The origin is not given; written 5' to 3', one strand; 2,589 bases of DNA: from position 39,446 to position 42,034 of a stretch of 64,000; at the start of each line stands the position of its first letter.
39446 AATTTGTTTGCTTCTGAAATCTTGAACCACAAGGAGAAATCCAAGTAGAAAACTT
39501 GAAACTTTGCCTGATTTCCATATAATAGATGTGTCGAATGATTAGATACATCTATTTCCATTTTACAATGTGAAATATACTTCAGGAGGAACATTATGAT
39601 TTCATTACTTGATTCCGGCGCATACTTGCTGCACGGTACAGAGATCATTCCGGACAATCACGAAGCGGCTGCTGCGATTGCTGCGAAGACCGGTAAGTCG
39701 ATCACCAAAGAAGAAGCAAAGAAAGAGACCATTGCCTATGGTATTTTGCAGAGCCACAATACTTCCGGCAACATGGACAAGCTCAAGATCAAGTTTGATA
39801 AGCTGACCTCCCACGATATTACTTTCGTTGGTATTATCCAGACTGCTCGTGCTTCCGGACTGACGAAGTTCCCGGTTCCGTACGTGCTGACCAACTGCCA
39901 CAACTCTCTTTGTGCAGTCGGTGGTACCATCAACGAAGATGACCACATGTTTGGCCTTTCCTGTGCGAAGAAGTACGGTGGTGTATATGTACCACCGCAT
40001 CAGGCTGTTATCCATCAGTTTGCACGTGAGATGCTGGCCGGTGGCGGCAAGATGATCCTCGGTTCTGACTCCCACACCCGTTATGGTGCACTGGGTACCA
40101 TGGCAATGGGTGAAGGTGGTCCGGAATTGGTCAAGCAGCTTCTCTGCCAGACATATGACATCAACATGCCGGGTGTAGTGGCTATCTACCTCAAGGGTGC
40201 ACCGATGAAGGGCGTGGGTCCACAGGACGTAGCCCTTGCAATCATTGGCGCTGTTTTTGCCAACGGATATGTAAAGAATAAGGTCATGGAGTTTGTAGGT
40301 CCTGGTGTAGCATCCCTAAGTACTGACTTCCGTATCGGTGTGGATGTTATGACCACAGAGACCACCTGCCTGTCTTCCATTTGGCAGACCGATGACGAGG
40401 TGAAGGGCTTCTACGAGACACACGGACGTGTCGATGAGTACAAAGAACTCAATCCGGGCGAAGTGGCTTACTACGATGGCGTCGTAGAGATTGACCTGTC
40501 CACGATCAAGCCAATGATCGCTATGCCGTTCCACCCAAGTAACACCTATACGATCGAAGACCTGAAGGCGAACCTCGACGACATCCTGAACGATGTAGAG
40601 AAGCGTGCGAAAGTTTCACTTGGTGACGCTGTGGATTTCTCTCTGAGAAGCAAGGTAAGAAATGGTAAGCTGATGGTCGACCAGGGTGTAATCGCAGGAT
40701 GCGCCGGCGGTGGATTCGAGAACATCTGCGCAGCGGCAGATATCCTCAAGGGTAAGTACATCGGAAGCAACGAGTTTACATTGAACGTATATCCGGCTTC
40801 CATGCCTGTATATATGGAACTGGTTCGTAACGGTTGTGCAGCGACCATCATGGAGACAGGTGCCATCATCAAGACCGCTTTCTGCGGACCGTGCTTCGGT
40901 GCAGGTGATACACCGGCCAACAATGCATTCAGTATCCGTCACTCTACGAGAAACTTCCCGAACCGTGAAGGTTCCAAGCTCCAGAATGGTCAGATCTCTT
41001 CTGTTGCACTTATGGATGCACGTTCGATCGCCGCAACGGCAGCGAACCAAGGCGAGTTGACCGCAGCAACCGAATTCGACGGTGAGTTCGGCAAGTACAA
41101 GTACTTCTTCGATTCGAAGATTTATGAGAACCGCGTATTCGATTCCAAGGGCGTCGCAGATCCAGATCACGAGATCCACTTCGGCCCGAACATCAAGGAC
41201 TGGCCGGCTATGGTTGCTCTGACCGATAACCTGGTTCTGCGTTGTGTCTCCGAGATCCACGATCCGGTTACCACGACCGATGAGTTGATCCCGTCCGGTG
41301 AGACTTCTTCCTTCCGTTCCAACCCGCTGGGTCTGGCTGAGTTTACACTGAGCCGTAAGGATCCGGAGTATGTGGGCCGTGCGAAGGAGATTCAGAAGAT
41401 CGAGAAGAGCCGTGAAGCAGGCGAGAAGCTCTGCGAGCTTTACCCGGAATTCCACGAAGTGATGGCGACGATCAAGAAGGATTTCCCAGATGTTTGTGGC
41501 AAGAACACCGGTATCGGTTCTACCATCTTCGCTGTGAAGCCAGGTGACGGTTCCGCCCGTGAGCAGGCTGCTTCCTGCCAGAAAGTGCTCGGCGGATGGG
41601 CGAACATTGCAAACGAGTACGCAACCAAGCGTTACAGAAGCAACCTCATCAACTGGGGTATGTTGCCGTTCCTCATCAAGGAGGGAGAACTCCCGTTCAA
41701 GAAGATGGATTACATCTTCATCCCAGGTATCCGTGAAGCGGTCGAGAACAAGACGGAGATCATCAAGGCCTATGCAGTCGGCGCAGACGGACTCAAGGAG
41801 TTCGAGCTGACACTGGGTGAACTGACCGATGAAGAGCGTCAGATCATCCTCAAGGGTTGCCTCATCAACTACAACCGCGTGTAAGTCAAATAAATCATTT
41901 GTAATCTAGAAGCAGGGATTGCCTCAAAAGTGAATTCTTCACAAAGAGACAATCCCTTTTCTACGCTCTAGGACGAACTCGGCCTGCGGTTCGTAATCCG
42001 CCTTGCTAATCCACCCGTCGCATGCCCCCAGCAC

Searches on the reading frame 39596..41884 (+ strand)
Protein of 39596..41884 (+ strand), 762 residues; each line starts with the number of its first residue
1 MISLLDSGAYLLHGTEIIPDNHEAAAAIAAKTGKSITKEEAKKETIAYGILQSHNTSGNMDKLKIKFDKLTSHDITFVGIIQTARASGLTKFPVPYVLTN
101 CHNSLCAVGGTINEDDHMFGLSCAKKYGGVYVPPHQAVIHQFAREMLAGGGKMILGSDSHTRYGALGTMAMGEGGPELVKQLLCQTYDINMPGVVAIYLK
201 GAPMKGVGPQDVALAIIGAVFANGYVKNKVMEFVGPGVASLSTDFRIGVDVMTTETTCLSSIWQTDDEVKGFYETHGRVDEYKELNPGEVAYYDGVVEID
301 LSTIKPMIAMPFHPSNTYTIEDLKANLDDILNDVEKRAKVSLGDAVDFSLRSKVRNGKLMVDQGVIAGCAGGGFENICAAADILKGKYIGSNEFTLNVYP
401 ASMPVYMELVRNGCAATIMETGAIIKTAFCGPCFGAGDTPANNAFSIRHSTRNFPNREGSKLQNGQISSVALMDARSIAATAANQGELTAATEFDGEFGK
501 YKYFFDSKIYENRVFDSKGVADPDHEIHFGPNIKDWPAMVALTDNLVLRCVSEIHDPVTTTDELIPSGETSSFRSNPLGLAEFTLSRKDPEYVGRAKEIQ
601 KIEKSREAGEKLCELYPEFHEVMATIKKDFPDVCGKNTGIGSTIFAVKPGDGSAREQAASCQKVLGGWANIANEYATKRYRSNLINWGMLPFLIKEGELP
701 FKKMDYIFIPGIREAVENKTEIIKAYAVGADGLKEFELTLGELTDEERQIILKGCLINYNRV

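Call 7: search_protein_families(library=pfam, proteins=[window:39596-41884:+], max_evalue=0.01)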
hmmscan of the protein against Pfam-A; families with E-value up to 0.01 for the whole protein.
window:39596-41884:+ (762 aa): 2 families
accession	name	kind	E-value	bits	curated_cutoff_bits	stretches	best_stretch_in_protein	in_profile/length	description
PF00330.25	Aconitase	-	3.2e-91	307.1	28.7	1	50-479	3-462/463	Aconitase family (aconitate hydratase)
PF00694.25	Aconitase_C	-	1e-05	26.3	22.8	1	649-695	84-129/131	Aconitase C-terminal domain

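Call 8: find_related_loci(query=window:39596-41884:+, collection=genome_contigs, flank=10000)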
Query window:39596-41884:+ (762 aa) in genome_contigs; peptide patterns used: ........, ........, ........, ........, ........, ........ (x = any residue, [..] = any of these).
599 stretches matched a pattern (row limit reached: there are more); 597 encode a relative of the query (tblastn E <= 1e-3); the best 80 are kept; 80 distinct loci.
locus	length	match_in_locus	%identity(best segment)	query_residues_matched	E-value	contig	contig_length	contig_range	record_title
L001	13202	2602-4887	93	1-762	0e+0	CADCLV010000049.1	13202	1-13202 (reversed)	MAG: Ruminococcaceae bacterium isolate RUG14762 genome assembly, contig: RUG14762_asm_49, whole genome shotgun sequence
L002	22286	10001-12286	90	1-762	0e+0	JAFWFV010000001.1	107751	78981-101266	MAG: Clostridiales bacterium isolate RGIG5701 Sheep_Duodenum.Co__c16722, whole genome shotgun sequence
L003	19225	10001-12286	83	1-762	0e+0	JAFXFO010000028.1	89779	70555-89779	MAG: Lachnospiraceae bacterium isolate RGIG6370 Sheep_Rectum-4__c518781, whole genome shotgun sequence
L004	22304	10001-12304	83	1-762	0e+0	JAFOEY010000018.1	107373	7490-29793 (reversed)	MAG: Lachnospiraceae bacterium isolate RGIG406 Dairy_cattle_Colon-5__c297, whole genome shotgun sequence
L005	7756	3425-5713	82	1-762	0e+0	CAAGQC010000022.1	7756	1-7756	MAG TPA_asm: Lachnospiraceae bacterium, isolate HGM12144, WGS project CAAGQC010000000 data, contig: SRS820611_23_k75_422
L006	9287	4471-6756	83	1-762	0e+0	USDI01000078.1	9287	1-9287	uncultured Lachnospiraceae bacterium isolate UMGS1605 genome assembly, contig: NODE_502_length_9287_cov_5.30557, whole g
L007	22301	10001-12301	82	1-762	0e+0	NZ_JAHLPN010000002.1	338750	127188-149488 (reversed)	Kineothrix sp. MSJ-39 L-50_ctg002, whole genome shotgun sequence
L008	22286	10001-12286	82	1-762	0e+0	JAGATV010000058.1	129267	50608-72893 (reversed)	MAG: Lachnospiraceae bacterium isolate RGIG8768 Water_deer_Colon.Co__c1336624, whole genome shotgun sequence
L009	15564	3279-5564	83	1-762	0e+0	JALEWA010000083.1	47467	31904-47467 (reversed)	MAG: Lachnospiraceae bacterium isolate SUG387 k141_9777925, whole genome shotgun sequence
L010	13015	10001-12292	84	1-762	0e+0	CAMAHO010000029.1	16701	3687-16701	MAG: uncultured Lachnospiraceae bacterium isolate SRR5666654_bin.8_metaWRAP_v1.3_MAG genome assembly, contig: ERZ1144888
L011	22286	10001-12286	82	1-762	0e+0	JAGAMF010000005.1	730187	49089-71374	MAG: Lachnospiraceae bacterium isolate RGIG8570 Water_deer_Cecum-3__c75, whole genome shotgun sequence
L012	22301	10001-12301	82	1-762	0e+0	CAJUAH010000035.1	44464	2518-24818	MAG TPA_asm: uncultured Acetatifactor sp. isolate MGBC125142 genome assembly, contig: MGBC125142.35, whole genome shotgu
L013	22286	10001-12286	83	1-762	0e+0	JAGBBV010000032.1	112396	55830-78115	MAG: Lachnospiraceae bacterium isolate RGIG8976 Water_deer_Rectum-2__c438942, whole genome shotgun sequence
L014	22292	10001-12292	81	1-762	0e+0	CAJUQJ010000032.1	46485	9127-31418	MAG TPA_asm: uncultured Lachnospiraceae bacterium isolate MGBC149507 genome assembly, contig: MGBC149507.32, whole genom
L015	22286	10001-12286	81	1-762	0e+0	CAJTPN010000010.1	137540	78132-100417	MAG TPA_asm: uncultured Acetatifactor sp. isolate MGBC107450 genome assembly, contig: MGBC107450.10, whole genome shotgu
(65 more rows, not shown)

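Call 16: find_related_loci(query=window:39596-41884:+, collection=metagenome_contigs, flank=10000)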
Query window:39596-41884:+ (762 aa) in metagenome_contigs; peptide patterns used: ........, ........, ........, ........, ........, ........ (x = any residue, [..] = any of these).
600 stretches matched a pattern (row limit reached: there are more); 590 encode a relative of the query (tblastn E <= 1e-3); the best 80 are kept; 80 distinct loci.
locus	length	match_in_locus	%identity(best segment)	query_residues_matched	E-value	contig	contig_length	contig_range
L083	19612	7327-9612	91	1-762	0e+0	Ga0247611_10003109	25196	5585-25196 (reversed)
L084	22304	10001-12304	82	1-762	0e+0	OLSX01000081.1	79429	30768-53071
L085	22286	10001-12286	83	1-762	0e+0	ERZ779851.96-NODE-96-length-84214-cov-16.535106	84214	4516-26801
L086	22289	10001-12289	82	1-762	0e+0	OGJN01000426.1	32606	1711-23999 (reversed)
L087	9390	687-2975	82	1-762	0e+0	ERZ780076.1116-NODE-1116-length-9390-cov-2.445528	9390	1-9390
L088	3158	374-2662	82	1-762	0e+0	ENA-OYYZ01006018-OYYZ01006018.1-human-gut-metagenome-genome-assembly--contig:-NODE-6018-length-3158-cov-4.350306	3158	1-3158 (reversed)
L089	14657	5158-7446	82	1-762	0e+0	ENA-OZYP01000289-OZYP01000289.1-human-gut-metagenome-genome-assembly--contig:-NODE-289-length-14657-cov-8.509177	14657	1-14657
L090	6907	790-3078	82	1-762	0e+0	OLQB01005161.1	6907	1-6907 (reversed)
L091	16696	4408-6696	82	1-762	0e+0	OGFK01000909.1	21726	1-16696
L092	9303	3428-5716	82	1-762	0e+0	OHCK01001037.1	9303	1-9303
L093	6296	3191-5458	83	8-762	0e+0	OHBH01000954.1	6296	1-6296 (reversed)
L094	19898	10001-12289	82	1-762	0e+0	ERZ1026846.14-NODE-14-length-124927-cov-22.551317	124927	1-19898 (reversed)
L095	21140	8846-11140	82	1-762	0e+0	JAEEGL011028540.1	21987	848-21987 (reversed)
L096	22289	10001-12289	83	1-761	0e+0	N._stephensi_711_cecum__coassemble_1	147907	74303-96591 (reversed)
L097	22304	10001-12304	81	1-762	0e+0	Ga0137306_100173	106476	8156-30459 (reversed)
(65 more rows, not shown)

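Call 34: search_protein_families(library=ncbifam, proteins=[L001:5059-6699:-, L001:6745-8340:-], max_evalue=0.01)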
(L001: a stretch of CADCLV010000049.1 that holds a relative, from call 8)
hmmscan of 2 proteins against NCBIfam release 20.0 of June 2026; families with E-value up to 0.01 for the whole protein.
L001:5059-6699:- (546 aa): 2 families
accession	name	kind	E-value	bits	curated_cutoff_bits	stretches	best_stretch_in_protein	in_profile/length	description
NF042930.1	EF0163_fam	equivalog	0.0023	17.4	65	1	6-81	4-75/165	EF0163 family protein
NF041057.1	Rcas_1661_fam_Se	equivalog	0.0097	15.5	190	0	11-76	3-66/247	Rcas_1661 family thioredoxin-like (seleno)lipoprotein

L001:6745-8340:- (531 aa): 5 families
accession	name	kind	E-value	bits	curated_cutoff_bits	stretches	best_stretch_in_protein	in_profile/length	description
TIGR03490.1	Mycoplas_LppA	paralog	0.0012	17.4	325.5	1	2-73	5-81/541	LppA family lipoprotein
NF041057.1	Rcas_1661_fam_Se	equivalog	0.0044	16.6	190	1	12-75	4-67/247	Rcas_1661 family thioredoxin-like (seleno)lipoprotein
NF053772.1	BSAP5b_fam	equivalog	0.0065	15.8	380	0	1-65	1-70/418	BSAP5b family pore-forming toxin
NF041193.1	lipo_SP0191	subfamily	0.008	16.2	75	0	1-51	1-52/190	SP0191 family lipoprotein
TIGR03931.1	T7SS_Rv3446c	hypoth_equivalog_domain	0.0088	16.4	47.6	0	7-76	9-75/194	type VII secretion-associated protein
